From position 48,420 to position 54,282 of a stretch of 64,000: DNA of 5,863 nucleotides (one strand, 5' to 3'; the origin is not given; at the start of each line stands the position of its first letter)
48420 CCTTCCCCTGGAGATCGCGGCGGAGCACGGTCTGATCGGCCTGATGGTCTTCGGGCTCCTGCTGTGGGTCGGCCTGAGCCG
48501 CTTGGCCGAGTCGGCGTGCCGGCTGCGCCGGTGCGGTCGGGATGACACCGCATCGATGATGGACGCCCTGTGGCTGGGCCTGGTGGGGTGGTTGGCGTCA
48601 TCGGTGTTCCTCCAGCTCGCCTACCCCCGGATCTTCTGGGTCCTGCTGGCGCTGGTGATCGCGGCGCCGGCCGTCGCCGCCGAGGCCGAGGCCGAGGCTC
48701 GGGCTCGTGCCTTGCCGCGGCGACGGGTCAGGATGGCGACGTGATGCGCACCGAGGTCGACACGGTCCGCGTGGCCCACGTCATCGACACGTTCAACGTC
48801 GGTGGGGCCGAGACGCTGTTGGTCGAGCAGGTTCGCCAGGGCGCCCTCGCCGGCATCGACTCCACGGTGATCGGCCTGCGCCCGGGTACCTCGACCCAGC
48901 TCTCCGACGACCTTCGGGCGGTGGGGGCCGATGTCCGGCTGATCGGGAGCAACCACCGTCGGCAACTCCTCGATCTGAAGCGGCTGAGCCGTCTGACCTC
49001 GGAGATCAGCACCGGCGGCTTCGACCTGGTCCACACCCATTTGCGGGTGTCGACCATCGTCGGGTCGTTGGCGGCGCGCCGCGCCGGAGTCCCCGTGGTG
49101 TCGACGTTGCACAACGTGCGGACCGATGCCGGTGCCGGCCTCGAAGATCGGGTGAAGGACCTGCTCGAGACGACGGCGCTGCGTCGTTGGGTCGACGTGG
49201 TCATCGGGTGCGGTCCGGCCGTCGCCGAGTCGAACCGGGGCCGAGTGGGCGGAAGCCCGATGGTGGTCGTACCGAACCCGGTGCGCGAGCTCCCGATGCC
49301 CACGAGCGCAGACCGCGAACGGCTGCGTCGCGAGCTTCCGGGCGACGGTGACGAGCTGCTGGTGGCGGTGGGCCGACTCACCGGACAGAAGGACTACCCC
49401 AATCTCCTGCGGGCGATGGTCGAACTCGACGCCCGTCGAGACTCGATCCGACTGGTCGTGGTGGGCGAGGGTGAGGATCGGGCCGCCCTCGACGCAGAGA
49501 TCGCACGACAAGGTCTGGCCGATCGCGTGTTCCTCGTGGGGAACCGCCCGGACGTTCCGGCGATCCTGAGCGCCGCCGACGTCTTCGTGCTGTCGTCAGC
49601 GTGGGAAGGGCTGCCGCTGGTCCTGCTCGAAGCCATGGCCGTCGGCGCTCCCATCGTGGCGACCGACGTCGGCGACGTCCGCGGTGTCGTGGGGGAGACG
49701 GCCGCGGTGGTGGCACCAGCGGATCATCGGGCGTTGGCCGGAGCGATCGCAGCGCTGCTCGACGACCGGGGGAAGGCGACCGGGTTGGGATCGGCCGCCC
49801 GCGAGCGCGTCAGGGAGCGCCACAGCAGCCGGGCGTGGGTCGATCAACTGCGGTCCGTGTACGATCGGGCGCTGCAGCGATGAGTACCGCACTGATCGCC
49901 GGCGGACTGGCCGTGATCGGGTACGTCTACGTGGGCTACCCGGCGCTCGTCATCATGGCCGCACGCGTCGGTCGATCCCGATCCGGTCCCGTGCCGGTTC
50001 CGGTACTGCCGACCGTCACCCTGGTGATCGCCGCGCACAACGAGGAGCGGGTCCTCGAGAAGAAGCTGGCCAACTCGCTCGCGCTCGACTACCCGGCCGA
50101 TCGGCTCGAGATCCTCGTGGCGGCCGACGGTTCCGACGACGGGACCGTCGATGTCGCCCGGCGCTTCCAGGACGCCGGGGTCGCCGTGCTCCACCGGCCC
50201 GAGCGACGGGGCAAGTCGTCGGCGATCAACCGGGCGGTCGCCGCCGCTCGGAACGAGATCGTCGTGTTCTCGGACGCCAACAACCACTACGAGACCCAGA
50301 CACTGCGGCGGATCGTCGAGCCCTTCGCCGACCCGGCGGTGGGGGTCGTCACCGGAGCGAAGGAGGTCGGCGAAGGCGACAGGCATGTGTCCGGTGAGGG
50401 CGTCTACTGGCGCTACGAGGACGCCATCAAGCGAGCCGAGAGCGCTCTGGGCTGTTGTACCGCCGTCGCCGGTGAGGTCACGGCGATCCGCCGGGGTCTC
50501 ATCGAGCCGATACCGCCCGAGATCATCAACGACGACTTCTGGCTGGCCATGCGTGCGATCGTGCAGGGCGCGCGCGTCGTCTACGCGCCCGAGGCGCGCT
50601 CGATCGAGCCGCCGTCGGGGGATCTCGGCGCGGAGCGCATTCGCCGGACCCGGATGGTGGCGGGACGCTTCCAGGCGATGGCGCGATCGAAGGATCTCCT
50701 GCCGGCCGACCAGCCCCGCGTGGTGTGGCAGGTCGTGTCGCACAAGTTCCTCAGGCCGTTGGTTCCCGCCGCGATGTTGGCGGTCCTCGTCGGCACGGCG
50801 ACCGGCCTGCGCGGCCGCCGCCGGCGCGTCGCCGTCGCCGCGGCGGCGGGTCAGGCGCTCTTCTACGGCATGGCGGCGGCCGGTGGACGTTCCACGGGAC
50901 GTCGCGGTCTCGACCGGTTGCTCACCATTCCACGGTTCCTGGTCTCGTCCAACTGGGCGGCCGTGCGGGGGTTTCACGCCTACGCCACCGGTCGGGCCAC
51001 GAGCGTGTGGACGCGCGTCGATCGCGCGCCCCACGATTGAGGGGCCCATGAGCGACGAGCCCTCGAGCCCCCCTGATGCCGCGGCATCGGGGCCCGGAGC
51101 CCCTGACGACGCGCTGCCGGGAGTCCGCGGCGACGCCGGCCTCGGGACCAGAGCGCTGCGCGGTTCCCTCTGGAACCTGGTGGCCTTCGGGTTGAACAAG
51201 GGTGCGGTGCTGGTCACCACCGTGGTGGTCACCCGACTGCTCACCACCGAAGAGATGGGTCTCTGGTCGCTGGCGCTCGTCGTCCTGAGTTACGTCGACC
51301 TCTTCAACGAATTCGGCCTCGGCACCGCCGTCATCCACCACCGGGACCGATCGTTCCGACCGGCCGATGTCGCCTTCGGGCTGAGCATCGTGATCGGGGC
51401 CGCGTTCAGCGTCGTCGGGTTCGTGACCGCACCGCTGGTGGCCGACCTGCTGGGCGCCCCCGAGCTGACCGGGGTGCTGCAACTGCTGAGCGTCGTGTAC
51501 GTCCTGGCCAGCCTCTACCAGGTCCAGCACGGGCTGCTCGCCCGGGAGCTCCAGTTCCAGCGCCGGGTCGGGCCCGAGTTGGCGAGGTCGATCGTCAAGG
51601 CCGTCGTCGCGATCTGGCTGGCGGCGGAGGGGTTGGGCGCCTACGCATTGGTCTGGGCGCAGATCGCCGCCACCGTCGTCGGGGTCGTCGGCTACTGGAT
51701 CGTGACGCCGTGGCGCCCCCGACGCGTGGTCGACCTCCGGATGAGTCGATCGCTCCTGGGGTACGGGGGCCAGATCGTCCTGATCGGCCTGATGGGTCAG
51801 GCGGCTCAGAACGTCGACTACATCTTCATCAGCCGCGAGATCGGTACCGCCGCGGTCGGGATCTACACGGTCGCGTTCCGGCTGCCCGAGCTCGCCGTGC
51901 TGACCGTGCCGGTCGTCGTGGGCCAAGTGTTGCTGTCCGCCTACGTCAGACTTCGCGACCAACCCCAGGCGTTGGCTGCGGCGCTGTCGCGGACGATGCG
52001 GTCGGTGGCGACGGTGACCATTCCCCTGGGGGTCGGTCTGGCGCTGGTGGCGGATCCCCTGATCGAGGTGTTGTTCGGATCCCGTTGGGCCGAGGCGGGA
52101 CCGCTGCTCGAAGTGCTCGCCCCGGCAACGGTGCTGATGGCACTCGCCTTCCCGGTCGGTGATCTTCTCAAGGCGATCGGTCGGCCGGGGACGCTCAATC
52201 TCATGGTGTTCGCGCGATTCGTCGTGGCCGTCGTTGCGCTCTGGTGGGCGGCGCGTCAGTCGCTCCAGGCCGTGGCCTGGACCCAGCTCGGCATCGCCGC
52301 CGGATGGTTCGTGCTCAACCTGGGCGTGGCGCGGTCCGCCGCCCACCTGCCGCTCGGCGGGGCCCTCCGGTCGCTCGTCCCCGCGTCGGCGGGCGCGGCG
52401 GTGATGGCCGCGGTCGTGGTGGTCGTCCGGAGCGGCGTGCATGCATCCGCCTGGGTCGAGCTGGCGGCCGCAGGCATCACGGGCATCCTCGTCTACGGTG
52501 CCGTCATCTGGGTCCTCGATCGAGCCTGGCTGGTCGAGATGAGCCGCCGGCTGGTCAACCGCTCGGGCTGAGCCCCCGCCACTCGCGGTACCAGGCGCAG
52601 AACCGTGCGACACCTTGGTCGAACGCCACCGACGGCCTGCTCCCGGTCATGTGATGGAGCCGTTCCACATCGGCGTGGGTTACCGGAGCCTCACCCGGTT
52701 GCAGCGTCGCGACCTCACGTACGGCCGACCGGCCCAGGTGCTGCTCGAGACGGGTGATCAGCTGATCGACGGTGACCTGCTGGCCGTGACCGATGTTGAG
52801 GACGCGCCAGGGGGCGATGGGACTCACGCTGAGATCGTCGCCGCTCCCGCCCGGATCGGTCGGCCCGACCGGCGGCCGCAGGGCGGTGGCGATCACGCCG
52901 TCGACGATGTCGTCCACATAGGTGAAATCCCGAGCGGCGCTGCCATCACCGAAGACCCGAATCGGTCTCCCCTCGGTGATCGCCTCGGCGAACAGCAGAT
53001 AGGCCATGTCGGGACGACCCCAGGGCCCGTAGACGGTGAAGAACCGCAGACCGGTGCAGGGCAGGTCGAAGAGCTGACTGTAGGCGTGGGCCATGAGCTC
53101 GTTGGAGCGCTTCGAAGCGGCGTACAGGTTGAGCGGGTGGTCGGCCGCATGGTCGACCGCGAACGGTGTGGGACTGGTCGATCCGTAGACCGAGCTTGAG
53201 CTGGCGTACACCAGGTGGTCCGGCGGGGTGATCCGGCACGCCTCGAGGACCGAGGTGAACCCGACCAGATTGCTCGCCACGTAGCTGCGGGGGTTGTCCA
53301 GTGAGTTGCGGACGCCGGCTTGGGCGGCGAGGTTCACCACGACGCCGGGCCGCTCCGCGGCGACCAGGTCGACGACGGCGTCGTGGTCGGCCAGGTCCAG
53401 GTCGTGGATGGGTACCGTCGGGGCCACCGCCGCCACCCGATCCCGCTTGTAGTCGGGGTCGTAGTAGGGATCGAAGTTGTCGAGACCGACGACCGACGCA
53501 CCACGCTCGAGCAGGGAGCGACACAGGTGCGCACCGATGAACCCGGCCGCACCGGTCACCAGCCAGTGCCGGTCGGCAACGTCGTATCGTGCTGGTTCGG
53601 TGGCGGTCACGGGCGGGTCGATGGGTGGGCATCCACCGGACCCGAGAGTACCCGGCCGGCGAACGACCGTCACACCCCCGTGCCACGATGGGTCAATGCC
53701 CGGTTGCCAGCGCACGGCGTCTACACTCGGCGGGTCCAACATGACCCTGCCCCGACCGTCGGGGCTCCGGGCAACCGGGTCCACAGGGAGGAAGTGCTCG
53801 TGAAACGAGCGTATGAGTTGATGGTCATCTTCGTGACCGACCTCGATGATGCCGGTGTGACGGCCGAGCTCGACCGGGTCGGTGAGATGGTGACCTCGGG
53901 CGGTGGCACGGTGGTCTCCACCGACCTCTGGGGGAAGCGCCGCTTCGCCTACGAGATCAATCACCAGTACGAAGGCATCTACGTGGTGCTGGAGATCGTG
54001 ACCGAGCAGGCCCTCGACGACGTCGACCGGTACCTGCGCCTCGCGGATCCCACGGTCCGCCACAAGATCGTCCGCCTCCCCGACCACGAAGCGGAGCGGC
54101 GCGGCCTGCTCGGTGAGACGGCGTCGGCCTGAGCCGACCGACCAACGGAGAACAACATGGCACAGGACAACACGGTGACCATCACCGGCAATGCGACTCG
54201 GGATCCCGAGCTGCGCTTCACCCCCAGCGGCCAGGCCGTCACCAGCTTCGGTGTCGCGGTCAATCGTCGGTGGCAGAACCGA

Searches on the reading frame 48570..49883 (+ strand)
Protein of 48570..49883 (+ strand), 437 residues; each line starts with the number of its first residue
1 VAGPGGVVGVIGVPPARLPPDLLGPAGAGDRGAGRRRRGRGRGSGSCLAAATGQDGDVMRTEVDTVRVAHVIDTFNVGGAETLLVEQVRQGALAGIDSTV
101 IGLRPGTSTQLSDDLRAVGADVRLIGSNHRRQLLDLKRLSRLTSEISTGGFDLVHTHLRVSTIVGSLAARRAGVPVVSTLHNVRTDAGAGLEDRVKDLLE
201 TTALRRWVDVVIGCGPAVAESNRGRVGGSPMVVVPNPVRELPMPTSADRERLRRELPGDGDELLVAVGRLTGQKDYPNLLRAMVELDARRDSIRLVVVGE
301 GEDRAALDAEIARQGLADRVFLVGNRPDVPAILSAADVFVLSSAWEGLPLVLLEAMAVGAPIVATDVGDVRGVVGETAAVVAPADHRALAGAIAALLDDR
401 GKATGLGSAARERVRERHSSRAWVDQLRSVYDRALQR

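Call 36: search_protein_families(library=pfam, proteins=[window:48570-49883:+], max_evalue=0.01)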
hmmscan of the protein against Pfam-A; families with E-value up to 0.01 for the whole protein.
window:48570-49883:+ (437 aa): 7 families
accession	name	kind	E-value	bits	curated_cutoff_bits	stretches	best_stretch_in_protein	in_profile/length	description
PF00534.26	Glycos_transf_1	-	2.1e-37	128.8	26.4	1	249-413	2-172/172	Glycosyl transferases group 1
PF13692.12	Glyco_trans_1_4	-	5.9e-34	117.8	27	1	263-399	3-142/142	Glycosyl transferases group 1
PF13439.12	Glyco_transf_4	-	4.1e-19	69.7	28.5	1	77-238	1-166/170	Glycosyltransferase Family 4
PF13579.12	Glyco_trans_4_4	-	2e-16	61.1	29.7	1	78-236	1-157/158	Glycosyl transferase 4-like domain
PF13524.12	Glyco_trans_1_2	-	1.4e-09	38.5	25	1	290-427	12-142/144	Glycosyl transferase-like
PF20706.3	GT4-conflict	-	1.8e-08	34.2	26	1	199-417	138-375/385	Family 4 Glycosyltransferase in conflict systems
PF13477.12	Glyco_trans_4_2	-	0.001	19.7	23.4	1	81-181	10-107/139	Glycosyl transferase 4-like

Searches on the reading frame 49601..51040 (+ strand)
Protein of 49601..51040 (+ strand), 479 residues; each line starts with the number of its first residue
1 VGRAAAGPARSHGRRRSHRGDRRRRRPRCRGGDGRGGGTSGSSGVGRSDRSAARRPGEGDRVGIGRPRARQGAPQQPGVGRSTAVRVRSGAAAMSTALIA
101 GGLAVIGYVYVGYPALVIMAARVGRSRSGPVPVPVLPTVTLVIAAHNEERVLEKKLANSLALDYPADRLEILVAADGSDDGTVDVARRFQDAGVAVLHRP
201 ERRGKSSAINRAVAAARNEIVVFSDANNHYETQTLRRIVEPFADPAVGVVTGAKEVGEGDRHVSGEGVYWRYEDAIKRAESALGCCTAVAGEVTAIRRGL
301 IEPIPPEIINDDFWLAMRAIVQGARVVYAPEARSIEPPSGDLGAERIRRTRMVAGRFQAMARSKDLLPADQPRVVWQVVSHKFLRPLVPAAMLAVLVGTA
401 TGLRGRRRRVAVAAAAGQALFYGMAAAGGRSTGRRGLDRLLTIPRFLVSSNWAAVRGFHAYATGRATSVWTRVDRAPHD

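Call 36: search_protein_families(library=pfam, proteins=[window:49601-51040:+], max_evalue=0.01)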
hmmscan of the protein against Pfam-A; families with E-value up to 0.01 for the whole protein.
window:49601-51040:+ (479 aa): 5 families
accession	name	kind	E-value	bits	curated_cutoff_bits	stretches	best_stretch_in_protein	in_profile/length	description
PF13641.12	Glyco_tranf_2_3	-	1.4e-24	87.9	27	1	137-352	1-227/230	Glycosyltransferase like family 2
PF00535.33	Glycos_transf_2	-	1.7e-23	83.8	23.3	1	141-261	2-123/168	Glycosyl transferase family 2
PF13632.12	Glyco_trans_2_3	-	1.4e-11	45.1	27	1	220-401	1-177/198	Glycosyl transferase family group 2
PF13506.12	Glyco_transf_21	-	3.7e-08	33.5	21.7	1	204-329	17-147/174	Glycosyl transferase family 21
PF13704.12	Glyco_tranf_2_4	-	0.0071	17.3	27.5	0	147-228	2-82/98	Glycosyl transferase family 2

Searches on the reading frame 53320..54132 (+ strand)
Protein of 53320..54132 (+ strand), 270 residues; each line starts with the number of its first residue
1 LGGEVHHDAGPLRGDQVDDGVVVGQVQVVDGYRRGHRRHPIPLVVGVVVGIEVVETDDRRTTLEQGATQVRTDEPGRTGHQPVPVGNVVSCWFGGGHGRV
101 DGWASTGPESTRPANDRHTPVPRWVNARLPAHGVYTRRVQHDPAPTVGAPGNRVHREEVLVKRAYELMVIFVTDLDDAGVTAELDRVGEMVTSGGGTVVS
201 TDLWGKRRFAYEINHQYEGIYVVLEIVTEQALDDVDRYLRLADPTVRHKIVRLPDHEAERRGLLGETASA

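Call 36: search_protein_families(library=pfam, proteins=[window:53320-54132:+], max_evalue=0.01)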
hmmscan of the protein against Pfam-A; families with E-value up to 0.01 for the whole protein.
window:53320-54132:+ (270 aa): 1 family
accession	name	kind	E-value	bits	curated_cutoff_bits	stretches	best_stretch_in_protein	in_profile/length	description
PF01250.22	Ribosomal_S6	-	6.4e-21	74.8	27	1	165-252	2-90/90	Ribosomal protein S6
